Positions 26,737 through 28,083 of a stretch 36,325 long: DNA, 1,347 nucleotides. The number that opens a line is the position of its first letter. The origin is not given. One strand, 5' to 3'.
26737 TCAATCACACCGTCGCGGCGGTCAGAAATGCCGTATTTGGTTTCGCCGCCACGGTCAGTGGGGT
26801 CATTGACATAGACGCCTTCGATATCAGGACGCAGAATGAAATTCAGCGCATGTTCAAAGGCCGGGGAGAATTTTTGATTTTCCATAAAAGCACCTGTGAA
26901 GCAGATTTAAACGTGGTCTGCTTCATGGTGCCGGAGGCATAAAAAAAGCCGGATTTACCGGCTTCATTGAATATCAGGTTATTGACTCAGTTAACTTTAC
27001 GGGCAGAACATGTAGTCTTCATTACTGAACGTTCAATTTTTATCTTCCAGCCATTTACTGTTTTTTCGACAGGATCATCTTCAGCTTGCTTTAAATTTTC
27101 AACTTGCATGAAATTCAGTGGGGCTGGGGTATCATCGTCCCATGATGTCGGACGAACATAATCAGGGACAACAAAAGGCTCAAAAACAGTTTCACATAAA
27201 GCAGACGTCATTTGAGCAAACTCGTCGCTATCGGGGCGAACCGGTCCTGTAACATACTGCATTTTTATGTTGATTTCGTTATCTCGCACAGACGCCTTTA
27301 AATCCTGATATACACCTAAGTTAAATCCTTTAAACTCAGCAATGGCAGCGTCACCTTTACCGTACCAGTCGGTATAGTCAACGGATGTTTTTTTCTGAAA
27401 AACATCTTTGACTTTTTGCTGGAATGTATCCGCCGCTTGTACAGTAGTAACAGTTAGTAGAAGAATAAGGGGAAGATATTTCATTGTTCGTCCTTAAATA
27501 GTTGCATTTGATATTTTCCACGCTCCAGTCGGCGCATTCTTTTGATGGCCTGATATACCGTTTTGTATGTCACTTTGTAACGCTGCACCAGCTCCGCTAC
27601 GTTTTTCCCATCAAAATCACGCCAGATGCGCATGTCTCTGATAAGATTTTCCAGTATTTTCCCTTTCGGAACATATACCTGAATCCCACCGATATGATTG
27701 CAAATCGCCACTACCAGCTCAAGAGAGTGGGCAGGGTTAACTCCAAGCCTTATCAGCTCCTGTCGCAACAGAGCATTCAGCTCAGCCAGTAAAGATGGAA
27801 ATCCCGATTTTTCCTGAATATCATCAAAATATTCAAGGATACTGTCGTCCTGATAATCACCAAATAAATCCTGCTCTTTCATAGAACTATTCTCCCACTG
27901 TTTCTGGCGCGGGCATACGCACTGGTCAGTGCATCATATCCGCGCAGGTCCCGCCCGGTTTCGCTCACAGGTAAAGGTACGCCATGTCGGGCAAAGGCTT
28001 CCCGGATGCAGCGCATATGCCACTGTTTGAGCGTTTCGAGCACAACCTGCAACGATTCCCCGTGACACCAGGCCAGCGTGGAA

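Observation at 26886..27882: Late-activator C slot holds a secreted protein; only one Mor/C-family regulator in the prophage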

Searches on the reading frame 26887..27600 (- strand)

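Call 78: search_protein_families(library=ncbifam, proteins=[L002:4117-4593:+], max_evalue=1)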
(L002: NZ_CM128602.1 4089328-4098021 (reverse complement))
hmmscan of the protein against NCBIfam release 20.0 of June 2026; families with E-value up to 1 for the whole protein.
L002:4117-4593:+ (159 aa): 1 family
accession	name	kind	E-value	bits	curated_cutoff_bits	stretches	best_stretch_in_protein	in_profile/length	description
NF004401.0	PRK05758.2-1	equivalog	0.041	14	116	1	101-156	114-167/178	F0F1 ATP synthase subunit delta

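Call 79: search_protein_families(library=padloc, proteins=[L002:4117-4593:+], max_evalue=1)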
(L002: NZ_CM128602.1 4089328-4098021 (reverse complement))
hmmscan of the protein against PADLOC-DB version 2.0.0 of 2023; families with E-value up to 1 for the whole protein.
L002:4117-4593:+ (159 aa): 0 families

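Call 80: search_protein_families(library=pfam, proteins=[L002:4117-4593:+], max_evalue=1)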
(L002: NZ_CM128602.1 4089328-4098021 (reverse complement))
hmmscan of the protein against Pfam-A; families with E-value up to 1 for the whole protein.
L002:4117-4593:+ (159 aa): 1 family
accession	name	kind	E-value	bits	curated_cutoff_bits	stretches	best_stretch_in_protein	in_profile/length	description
PF20169.3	DUF6537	-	0.01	16.1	27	1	97-132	156-191/203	Family of unknown function (DUF6537)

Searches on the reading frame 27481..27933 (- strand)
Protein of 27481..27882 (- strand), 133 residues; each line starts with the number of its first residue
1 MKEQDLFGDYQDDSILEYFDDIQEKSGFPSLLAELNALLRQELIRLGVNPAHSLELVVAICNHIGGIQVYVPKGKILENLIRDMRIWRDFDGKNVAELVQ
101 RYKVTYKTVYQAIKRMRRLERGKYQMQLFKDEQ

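Call 3: search_protein_families(library=pfam, proteins=[window:27481-27882:-], max_evalue=0.1)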
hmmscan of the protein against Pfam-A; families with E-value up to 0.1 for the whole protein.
window:27481-27882:- (133 aa): 4 families
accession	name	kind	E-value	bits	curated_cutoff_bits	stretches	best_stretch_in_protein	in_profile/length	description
PF08765.17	Mor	-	6.6e-30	103.7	24.9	1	28-128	3-107/107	Mor transcription activator family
PF13518.12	HTH_28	-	0.0016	19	25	1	91-118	11-38/52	Helix-turn-helix domain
PF13384.12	HTH_23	-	0.016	15.5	24.6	1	91-117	15-42/50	Homeodomain-like domain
PF13551.12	HTH_29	-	0.051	14.1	28.1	1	92-117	11-37/64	Winged helix-turn helix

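Call 4: search_protein_families(library=phrogs, proteins=[window:27481-27882:-], max_evalue=0.01)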
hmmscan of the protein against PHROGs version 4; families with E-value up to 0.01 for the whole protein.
window:27481-27882:- (133 aa): 2 families
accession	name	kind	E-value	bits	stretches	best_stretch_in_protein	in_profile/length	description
phrog_532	-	transcription regulation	1.5e-40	139.3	1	3-130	2-131/132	late transcriptional activator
phrog_836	-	transcription regulation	1.3e-10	42.5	1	57-129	60-132/133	late transcriptional activator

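Call 13: search_dna_similar(query=window:27481-27882:-, collection=phages, mode=protein, max_rows=40, max_evalue=0.001)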
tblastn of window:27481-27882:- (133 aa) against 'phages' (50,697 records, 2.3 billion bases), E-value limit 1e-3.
Records with a match: 54; places in all: 68; records where one place covers at least 80% of the query: 35.
Best place of each record, by identity: 60-80% 15; <60% 39.
By first word of the organism name: Vibrio 12; Escherichia 9; Burkholderia 9; Yersinia 5; Klebsiella 2; Shigella 2; Pseudomonas 2; Pseudoalteromonas 2; Bacteriophage 2; Shewanella 2; and 6 more.
By host as written in the record: - 9; Vibrio sp. 9; Burkholderia sp. 5; Yersinia pestis EV76-CN 4; Escherichia coli 3; Klebsiella pneumoniae 2; Shigella flexneri serotype 4a 2; Vibrio splendidus 12B12 2; and 15 more.
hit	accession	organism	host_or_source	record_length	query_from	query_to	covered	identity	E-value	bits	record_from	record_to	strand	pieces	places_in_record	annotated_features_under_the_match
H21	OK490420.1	Klebsiella phage Kp4866-3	Klebsiella pneumoniae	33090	5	128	93%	67.7%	4e-50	176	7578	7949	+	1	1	record has no annotation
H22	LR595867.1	Escherichia virus Mu_3F6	-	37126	4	129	95%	63.8%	6e-49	172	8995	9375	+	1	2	Mor postive regulator of the middle operon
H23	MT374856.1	Yersinia phage vB_YpM_23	Yersinia pestis EV76-CN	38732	4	129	95%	63.8%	6e-49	172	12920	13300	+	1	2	hypothetical protein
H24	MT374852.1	Yersinia phage vB_YpM_3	Yersinia pestis EV76-CN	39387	4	129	95%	63.8%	6e-49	172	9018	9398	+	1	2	hypothetical protein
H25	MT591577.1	Yersinia phage vB_YpM_Tongde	Yersinia pestis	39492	4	129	95%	63.8%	6e-49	172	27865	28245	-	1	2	hypothetical protein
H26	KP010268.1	Shigella phage SfMu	Shigella flexneri serotype 4a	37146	4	129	95%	63.8%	7e-49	172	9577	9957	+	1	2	middle operon regulator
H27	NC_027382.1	Shigella phage SfMu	Shigella flexneri serotype 4a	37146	4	129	95%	63.8%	7e-49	172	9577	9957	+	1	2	late transcriptional activator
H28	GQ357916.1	Escherichia phage D108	Escherichia coli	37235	4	129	95%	63.8%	7e-49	172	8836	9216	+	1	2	mor: Mor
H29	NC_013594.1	Escherichia phage D108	Escherichia coli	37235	4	129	95%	63.8%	7e-49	172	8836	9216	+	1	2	mor: late transcriptional activator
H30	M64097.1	Escherichia phage Mu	-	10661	4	129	95%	63.8%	2e-48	171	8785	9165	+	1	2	E17: CDS | putative; label: D-196 | putative; label: E-97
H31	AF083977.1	Escherichia phage Mu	Escherichia sp.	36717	4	129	95%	63.8%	2e-48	171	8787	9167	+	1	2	middle operon regulator | promoter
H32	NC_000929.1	Escherichia phage Mu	Escherichia coli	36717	4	129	95%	63.8%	2e-48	171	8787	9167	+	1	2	late transcriptional activator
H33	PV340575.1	Escherichia phage PhiR68_1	Escherichia coli C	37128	4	129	95%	63.0%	5e-48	169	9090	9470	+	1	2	Mor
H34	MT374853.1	Yersinia phage vB_YpM_5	Yersinia pestis EV76-CN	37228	4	129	95%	62.2%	3e-47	167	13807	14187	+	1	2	hypothetical protein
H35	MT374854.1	Yersinia phage vB_YpM_6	Yersinia pestis EV76-CN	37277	4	129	95%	62.2%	3e-47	167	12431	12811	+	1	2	hypothetical protein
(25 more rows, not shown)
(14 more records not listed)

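Call 45: get_annotated_region(hit=H21, flank=3000)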
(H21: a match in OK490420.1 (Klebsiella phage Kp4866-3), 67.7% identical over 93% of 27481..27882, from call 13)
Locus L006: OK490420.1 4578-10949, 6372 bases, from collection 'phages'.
description: UNVERIFIED: Klebsiella phage Kp4866-3, complete genome.
organism: Klebsiella phage Kp4866-3 (NCBI taxid 2895877)
taxonomy: Viruses; Duplodnaviria; Heunggongvirae; Uroviricota; Caudoviricetes
host: Klebsiella pneumoniae; source: -; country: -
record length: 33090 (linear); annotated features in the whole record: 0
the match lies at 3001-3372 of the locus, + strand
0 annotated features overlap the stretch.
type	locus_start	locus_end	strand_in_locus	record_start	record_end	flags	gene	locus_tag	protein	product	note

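Call 74: find_related_loci(query=window:27484-27882:-, collection=viral_contigs, flank=3000)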
Query window:27484-27882:- (133 aa) in viral_contigs; peptide patterns used: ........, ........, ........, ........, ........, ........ (x = any residue, [..] = any of these).
34 stretches matched a pattern; 16 encode a relative of the query (tblastn E <= 1e-3); 16 distinct loci.
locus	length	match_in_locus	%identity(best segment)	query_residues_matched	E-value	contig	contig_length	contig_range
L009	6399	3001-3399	99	1-133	3e-88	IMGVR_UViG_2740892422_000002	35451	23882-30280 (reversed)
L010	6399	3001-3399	99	1-133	3e-88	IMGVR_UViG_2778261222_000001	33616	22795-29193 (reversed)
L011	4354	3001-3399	99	1-133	3e-88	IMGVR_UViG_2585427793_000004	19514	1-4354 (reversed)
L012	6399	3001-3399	98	1-133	7e-87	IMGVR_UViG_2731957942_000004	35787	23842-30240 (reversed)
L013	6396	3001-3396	97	1-132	8e-85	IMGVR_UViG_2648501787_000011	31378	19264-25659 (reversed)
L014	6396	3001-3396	91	1-132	1e-79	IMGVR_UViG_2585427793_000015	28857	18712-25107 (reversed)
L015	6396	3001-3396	90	1-132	4e-79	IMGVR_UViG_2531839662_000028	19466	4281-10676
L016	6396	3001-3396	89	1-132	8e-78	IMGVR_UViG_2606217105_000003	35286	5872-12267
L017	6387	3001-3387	75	1-129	3e-66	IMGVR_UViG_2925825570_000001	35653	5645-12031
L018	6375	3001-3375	70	5-129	2e-57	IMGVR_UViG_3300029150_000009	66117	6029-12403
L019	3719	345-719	70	5-129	1e-57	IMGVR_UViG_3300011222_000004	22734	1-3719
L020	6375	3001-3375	71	5-129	1e-56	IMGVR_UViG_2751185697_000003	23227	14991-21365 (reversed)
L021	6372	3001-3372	70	5-128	6e-56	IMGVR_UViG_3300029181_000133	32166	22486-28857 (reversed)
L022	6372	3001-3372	69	5-128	7e-56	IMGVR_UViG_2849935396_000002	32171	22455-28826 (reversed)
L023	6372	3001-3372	69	5-128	7e-56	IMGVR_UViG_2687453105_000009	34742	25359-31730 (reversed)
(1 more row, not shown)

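Call 78: search_protein_families(library=ncbifam, proteins=[L018:3391-3900:+, L006:3381-3710:+, L020:3390-3890:+], max_evalue=1)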
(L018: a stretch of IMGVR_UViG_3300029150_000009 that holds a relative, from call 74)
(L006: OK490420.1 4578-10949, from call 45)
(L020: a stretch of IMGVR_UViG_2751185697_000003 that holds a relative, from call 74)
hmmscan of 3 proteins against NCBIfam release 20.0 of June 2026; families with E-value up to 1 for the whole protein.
L018:3391-3900:+ (170 aa): 0 families

L006:3381-3710:+ (110 aa): 0 families

L020:3390-3890:+ (167 aa): 2 families
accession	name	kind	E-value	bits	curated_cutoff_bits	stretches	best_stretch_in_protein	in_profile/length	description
TIGR03549.1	TIGR03549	equivalog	0.0075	14.5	900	1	76-127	27-80/723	OsmC domain/YcaO domain-containing protein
NF002366.0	PRK01346.1-3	equivalog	0.076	11.7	624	1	67-133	221-286/405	hypothetical protein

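Call 79: search_protein_families(library=padloc, proteins=[L018:3391-3900:+, L006:3381-3710:+, L020:3390-3890:+], max_evalue=1)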
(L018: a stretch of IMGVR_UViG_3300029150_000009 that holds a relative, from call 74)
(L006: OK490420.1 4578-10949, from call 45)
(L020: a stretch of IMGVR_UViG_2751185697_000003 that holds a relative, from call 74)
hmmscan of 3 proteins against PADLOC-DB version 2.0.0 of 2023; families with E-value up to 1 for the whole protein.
L018:3391-3900:+ (170 aa): 0 families

L006:3381-3710:+ (110 aa): 0 families

L020:3390-3890:+ (167 aa): 0 families

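Call 80: search_protein_families(library=pfam, proteins=[L018:3391-3900:+, L006:3381-3710:+, L020:3390-3890:+, L017:3001-3438:+], max_evalue=1)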
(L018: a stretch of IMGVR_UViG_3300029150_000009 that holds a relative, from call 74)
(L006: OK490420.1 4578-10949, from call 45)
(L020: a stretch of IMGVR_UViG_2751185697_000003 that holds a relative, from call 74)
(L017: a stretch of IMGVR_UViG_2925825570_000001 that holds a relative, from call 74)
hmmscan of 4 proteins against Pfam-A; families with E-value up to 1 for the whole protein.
L018:3391-3900:+ (170 aa): 0 families

L006:3381-3710:+ (110 aa): 2 families
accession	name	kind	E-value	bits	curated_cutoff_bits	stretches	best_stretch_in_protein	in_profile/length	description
PF25258.1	DUF7859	-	0.0065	16.8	27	1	57-79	22-44/49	Family of unknown function (DUF7859)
PF06772.16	LtrA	-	0.015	15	31.9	1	4-62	211-264/356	Bacterial low temperature requirement A protein (LtrA)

L020:3390-3890:+ (167 aa): 0 families

L017:3001-3438:+ (146 aa): 5 families
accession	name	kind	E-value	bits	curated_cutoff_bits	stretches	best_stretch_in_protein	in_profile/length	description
PF08765.17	Mor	-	4.6e-30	104.2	24.9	1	28-128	3-107/107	Mor transcription activator family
PF13518.12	HTH_28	-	0.0011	19.5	25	1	91-118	11-38/52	Helix-turn-helix domain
PF13551.12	HTH_29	-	0.0083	16.6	28.1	1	92-117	11-37/64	Winged helix-turn helix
PF13384.12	HTH_23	-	0.011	15.9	24.6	1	92-117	17-42/50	Homeodomain-like domain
PF19956.5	EAD2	-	0.062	14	23.8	1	23-68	11-57/81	Effector-associated domain 2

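Call 102: search_protein_families(library=pfam, alignment_id=A8, max_evalue=0.1)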
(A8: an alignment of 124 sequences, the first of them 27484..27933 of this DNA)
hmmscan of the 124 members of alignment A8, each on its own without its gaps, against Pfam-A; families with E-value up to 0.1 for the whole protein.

A. member 1, window:27484-27933:- (150 aa): 4 families
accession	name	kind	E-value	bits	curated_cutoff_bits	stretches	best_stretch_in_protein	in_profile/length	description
PF08765.17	Mor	-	3.8e-30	104.5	24.9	1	45-145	3-107/107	Mor transcription activator family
PF13518.12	HTH_28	-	0.0019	18.7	25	1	108-135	11-38/52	Helix-turn-helix domain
PF13384.12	HTH_23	-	0.019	15.2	24.6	1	108-134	15-42/50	Homeodomain-like domain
PF13551.12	HTH_29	-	0.06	13.9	28.1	1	109-134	11-37/64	Winged helix-turn helix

B. families by the number of members that match (of 124 scanned): 41 families (the first 25 are shown)
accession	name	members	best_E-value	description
PF10124.15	Mu-like_gpT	1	3.2e-110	Mu-like prophage major head subunit gpT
PF25680.1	Mom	1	4.6e-74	Mom protein family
PF10618.14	Tail_tube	1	4.4e-38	Phage tail tube protein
PF23746.1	Gp41_Mu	1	3.4e-37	Tail assembly protein gp41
PF07409.17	GP46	1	4e-32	Phage protein GP46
PF10076.14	Phage_Mu_Gp48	1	6.8e-32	Bacteriophage Mu-like, Gp48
PF07030.17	Phage_Mu_Gp36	1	6.6e-31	Bacteriophage Mu, Gp36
PF08765.17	Mor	1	3.8e-30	Mor transcription activator family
PF06890.18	Phage_Mu_Gp45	1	2.1e-28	Bacteriophage Mu Gp45, N-terminal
PF02413.22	Caudo_TAP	1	3e-20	Caudovirales tail fibre assembly protein, lambda gpK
PF14301.12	DUF4376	1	5.5e-16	Domain of unknown function (DUF4376)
PF05069.18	Phage_tail_S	1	5.4e-15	Phage virion morphogenesis family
PF10948.13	DUF2635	1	4.9e-13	Protein of unknown function (DUF2635)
PF10109.15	Phage_TAC_7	1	1.7e-07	Phage tail assembly chaperone proteins, E, or 41 or 14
PF25209.1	Phage_capsid_4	1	2e-07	Phage capsid protein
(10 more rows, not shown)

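Call 103: search_protein_families(library=pfam, alignment_id=A9, max_evalue=0.1)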
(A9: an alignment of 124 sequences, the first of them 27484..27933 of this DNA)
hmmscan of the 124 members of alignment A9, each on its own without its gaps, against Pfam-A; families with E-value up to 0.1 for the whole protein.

A. member 1, window:27484-27933:- (150 aa): 4 families
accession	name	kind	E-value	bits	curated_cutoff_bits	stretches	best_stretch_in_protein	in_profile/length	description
PF08765.17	Mor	-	3.8e-30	104.5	24.9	1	45-145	3-107/107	Mor transcription activator family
PF13518.12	HTH_28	-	0.0019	18.7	25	1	108-135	11-38/52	Helix-turn-helix domain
PF13384.12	HTH_23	-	0.019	15.2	24.6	1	108-134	15-42/50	Homeodomain-like domain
PF13551.12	HTH_29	-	0.06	13.9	28.1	1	109-134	11-37/64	Winged helix-turn helix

B. families by the number of members that match (of 124 scanned): 83 families (the first 25 are shown)
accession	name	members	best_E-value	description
PF08279.18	HTH_11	3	0.00017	HTH domain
PF13412.12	HTH_24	2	0.00026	Winged helix-turn-helix DNA-binding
PF13384.12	HTH_23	2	0.019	Homeodomain-like domain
PF11985.13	Phage_Mu_Gp27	1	2.1e-54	Bacteriophage Mu, Gp27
PF10123.14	Mu-like_Pro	1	1.6e-43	Mu-like prophage I protein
PF07352.17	Phage_Mu_Gam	1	3.3e-43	Bacteriophage Mu Gam like protein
PF25754.1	Gp11_C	1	3.6e-39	Phage Mu Gp11 C-terminal domain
PF07702.18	UTRA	1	2.7e-36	UTRA domain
PF09077.16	Phage-MuB_C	1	3.1e-33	Mu B transposition protein, C terminal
PF06252.17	GemA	1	1e-32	Bacteriophage Mu, GemA protein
PF10805.13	DUF2730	1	1.9e-30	Protein of unknown function (DUF2730)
PF08765.17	Mor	1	3.8e-30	Mor transcription activator family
PF13693.12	HTH_35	1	1.4e-28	Winged helix-turn-helix DNA-binding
PF05838.17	Glyco_hydro_108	1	1.1e-23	Glycosyl hydrolase 108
PF13401.12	AAA_22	1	7.2e-21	AAA domain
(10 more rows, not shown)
